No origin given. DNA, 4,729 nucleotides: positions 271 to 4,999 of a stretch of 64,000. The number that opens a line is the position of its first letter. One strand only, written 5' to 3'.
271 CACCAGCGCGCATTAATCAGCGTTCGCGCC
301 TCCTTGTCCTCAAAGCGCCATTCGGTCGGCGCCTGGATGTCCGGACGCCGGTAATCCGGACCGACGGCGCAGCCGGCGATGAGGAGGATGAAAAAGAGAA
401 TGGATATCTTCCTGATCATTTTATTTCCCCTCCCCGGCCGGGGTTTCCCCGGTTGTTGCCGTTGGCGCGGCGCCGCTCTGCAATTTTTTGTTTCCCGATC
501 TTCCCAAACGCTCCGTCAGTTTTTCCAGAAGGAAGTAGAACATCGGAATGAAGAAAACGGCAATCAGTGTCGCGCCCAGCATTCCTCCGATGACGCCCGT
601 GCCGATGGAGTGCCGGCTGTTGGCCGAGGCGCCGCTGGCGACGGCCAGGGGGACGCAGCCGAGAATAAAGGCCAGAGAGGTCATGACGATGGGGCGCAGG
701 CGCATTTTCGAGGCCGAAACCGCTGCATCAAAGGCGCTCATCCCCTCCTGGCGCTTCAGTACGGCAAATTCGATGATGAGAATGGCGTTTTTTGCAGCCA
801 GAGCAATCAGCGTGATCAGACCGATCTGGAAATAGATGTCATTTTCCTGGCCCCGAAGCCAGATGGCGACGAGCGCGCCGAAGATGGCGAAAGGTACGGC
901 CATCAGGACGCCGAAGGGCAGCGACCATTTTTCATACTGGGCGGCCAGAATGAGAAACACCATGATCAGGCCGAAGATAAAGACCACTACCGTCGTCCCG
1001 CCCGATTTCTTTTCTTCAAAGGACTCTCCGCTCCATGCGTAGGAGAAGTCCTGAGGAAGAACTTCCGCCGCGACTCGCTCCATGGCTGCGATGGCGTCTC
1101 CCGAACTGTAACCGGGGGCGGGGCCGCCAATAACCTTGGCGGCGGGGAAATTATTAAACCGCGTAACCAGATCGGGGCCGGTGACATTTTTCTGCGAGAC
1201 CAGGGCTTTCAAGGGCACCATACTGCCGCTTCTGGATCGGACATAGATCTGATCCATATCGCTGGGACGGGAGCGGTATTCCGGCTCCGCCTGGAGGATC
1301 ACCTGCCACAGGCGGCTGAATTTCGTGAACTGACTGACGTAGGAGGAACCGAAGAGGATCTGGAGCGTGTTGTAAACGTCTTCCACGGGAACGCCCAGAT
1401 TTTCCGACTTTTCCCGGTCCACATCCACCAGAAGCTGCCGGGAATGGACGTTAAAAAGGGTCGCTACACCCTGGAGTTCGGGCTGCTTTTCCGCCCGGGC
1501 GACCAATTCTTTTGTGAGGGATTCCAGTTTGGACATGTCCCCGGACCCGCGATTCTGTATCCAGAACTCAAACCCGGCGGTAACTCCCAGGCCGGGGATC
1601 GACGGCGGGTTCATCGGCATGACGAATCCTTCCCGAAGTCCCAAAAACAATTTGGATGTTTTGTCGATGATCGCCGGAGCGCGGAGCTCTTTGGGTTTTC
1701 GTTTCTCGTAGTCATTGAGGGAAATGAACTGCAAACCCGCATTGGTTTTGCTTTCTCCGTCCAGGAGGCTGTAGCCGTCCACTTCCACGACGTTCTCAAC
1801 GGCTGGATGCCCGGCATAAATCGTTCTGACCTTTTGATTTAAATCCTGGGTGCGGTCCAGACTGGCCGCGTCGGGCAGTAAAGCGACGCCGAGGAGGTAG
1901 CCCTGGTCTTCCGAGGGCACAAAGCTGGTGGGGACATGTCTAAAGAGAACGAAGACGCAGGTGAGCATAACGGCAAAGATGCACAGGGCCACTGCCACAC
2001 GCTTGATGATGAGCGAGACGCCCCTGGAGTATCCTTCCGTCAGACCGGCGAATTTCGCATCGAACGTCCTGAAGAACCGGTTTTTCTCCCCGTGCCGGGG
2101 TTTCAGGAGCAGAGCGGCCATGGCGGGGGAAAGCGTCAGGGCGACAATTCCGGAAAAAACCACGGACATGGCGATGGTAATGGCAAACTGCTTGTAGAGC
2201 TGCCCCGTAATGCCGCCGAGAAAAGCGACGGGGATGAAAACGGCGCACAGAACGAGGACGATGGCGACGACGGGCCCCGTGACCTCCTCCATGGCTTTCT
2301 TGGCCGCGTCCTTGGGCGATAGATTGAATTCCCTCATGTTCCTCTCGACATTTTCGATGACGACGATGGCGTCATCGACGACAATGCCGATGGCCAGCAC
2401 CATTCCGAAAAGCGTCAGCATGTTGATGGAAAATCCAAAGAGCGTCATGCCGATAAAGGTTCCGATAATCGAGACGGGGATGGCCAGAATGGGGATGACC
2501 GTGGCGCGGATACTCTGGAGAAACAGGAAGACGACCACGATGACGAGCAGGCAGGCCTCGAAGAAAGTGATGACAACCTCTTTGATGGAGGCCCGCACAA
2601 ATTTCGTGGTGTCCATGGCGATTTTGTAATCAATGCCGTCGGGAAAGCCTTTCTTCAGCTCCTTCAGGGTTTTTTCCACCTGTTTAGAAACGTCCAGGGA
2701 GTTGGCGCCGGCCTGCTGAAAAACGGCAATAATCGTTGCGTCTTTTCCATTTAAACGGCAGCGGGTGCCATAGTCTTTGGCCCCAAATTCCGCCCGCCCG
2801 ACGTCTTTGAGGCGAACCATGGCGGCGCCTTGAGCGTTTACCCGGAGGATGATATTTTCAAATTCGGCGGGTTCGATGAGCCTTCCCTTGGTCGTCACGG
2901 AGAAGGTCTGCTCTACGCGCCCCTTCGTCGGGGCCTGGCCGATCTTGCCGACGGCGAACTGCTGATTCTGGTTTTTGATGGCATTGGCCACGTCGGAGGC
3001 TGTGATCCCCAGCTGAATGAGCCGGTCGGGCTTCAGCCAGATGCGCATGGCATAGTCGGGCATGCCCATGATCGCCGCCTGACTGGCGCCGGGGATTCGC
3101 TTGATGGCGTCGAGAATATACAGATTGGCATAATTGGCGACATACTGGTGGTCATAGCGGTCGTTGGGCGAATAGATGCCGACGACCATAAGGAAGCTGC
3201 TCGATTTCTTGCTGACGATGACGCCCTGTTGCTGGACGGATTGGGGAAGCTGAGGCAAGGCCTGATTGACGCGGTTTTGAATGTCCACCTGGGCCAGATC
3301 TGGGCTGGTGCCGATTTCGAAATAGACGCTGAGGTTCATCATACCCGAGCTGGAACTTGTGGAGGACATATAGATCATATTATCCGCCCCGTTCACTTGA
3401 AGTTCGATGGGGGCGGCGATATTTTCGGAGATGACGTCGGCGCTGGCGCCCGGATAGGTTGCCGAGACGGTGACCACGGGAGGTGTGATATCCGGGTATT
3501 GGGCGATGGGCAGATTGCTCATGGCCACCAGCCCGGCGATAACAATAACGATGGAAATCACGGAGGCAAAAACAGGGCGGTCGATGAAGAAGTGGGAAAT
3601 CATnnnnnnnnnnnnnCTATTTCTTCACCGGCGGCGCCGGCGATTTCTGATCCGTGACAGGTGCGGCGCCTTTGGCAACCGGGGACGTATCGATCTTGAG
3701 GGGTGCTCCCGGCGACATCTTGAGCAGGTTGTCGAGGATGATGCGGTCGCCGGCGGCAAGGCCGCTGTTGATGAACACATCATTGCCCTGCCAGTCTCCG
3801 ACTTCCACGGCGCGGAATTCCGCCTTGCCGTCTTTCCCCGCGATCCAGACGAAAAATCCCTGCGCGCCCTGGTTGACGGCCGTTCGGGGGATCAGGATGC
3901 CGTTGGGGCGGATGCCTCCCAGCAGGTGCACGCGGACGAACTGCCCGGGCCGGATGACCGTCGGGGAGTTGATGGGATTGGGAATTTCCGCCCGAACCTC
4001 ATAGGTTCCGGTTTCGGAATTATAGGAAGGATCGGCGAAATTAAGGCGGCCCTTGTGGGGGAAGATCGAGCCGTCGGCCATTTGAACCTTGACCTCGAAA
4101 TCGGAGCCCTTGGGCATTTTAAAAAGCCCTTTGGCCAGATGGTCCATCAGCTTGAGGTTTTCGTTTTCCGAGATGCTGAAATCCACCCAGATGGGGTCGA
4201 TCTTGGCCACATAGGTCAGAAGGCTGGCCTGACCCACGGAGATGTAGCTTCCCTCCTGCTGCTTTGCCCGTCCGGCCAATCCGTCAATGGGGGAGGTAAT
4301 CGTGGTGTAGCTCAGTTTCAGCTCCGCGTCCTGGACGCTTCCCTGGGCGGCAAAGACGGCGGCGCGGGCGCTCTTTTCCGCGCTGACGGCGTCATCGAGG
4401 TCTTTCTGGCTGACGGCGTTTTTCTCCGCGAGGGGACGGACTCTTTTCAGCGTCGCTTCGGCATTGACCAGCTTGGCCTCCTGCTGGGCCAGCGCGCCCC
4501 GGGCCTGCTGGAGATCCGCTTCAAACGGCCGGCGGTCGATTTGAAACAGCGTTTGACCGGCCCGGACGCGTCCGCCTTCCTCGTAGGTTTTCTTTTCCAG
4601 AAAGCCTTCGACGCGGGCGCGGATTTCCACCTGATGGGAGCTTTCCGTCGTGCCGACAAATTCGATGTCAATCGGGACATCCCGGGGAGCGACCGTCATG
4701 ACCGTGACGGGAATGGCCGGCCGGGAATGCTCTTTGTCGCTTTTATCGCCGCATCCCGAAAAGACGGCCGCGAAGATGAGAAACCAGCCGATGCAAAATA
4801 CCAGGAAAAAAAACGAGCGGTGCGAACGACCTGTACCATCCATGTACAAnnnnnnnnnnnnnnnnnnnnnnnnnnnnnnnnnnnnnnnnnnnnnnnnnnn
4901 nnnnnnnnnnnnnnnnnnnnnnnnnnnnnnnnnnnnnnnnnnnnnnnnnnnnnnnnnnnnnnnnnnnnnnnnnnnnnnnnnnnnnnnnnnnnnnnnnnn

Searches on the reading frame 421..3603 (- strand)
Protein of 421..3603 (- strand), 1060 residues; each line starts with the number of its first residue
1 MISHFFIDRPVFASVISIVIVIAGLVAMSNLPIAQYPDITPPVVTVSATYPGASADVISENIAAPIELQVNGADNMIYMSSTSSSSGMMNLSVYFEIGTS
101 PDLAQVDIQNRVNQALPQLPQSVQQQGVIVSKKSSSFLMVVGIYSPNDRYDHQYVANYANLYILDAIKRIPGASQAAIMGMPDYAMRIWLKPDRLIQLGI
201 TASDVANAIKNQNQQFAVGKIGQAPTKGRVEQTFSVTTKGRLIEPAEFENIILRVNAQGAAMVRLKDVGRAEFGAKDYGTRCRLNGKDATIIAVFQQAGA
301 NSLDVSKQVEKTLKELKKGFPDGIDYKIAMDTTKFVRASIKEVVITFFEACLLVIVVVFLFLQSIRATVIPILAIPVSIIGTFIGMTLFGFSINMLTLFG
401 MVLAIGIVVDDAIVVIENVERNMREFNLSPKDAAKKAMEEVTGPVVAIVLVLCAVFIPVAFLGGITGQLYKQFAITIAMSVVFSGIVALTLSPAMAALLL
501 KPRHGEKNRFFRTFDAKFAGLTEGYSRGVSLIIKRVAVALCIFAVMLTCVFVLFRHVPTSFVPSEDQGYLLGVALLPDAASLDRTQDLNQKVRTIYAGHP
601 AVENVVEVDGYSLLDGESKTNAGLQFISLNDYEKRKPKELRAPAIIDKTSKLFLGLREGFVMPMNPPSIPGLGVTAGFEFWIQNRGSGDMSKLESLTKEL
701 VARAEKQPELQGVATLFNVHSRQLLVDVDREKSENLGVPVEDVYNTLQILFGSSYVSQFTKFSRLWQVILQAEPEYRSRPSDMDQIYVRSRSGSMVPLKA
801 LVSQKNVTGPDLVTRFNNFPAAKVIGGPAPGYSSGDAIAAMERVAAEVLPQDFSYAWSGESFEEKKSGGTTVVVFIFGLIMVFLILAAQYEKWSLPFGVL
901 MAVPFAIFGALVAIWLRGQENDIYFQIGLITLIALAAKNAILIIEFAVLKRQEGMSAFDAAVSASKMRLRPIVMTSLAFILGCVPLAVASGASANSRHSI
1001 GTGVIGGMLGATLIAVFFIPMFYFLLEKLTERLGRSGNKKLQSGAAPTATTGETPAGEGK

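Call 43: search_protein_families(library=pfam, proteins=[window:421-3603:-], max_evalue=0.00001)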
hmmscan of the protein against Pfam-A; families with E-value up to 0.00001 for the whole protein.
window:421-3603:- (1060 aa): 2 families
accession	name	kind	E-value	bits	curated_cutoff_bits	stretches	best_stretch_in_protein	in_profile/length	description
PF00873.25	ACR_tran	-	0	1115.6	28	1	2-1026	1-1020/1021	AcrB/AcrD/AcrF family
PF03176.21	MMPL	-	7e-12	45.4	20.5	1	321-511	120-319/333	MMPL family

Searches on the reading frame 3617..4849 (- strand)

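Call 90: search_protein_families(library=pfam, proteins=[window:3617-4849:-], max_evalue=0.0001)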
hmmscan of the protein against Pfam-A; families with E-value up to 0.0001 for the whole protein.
window:3617-4849:- (410 aa): 2 families
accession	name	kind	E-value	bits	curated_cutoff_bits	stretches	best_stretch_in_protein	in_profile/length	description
PF16576.10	HlyD_D23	-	1.8e-14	54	30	1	69-304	15-213/214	Barrel-sandwich domain of CusB or HlyD membrane-fusion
PF13437.12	HlyD_3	-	4.2e-13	50.4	22.2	1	183-302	1-106/106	HlyD family secretion protein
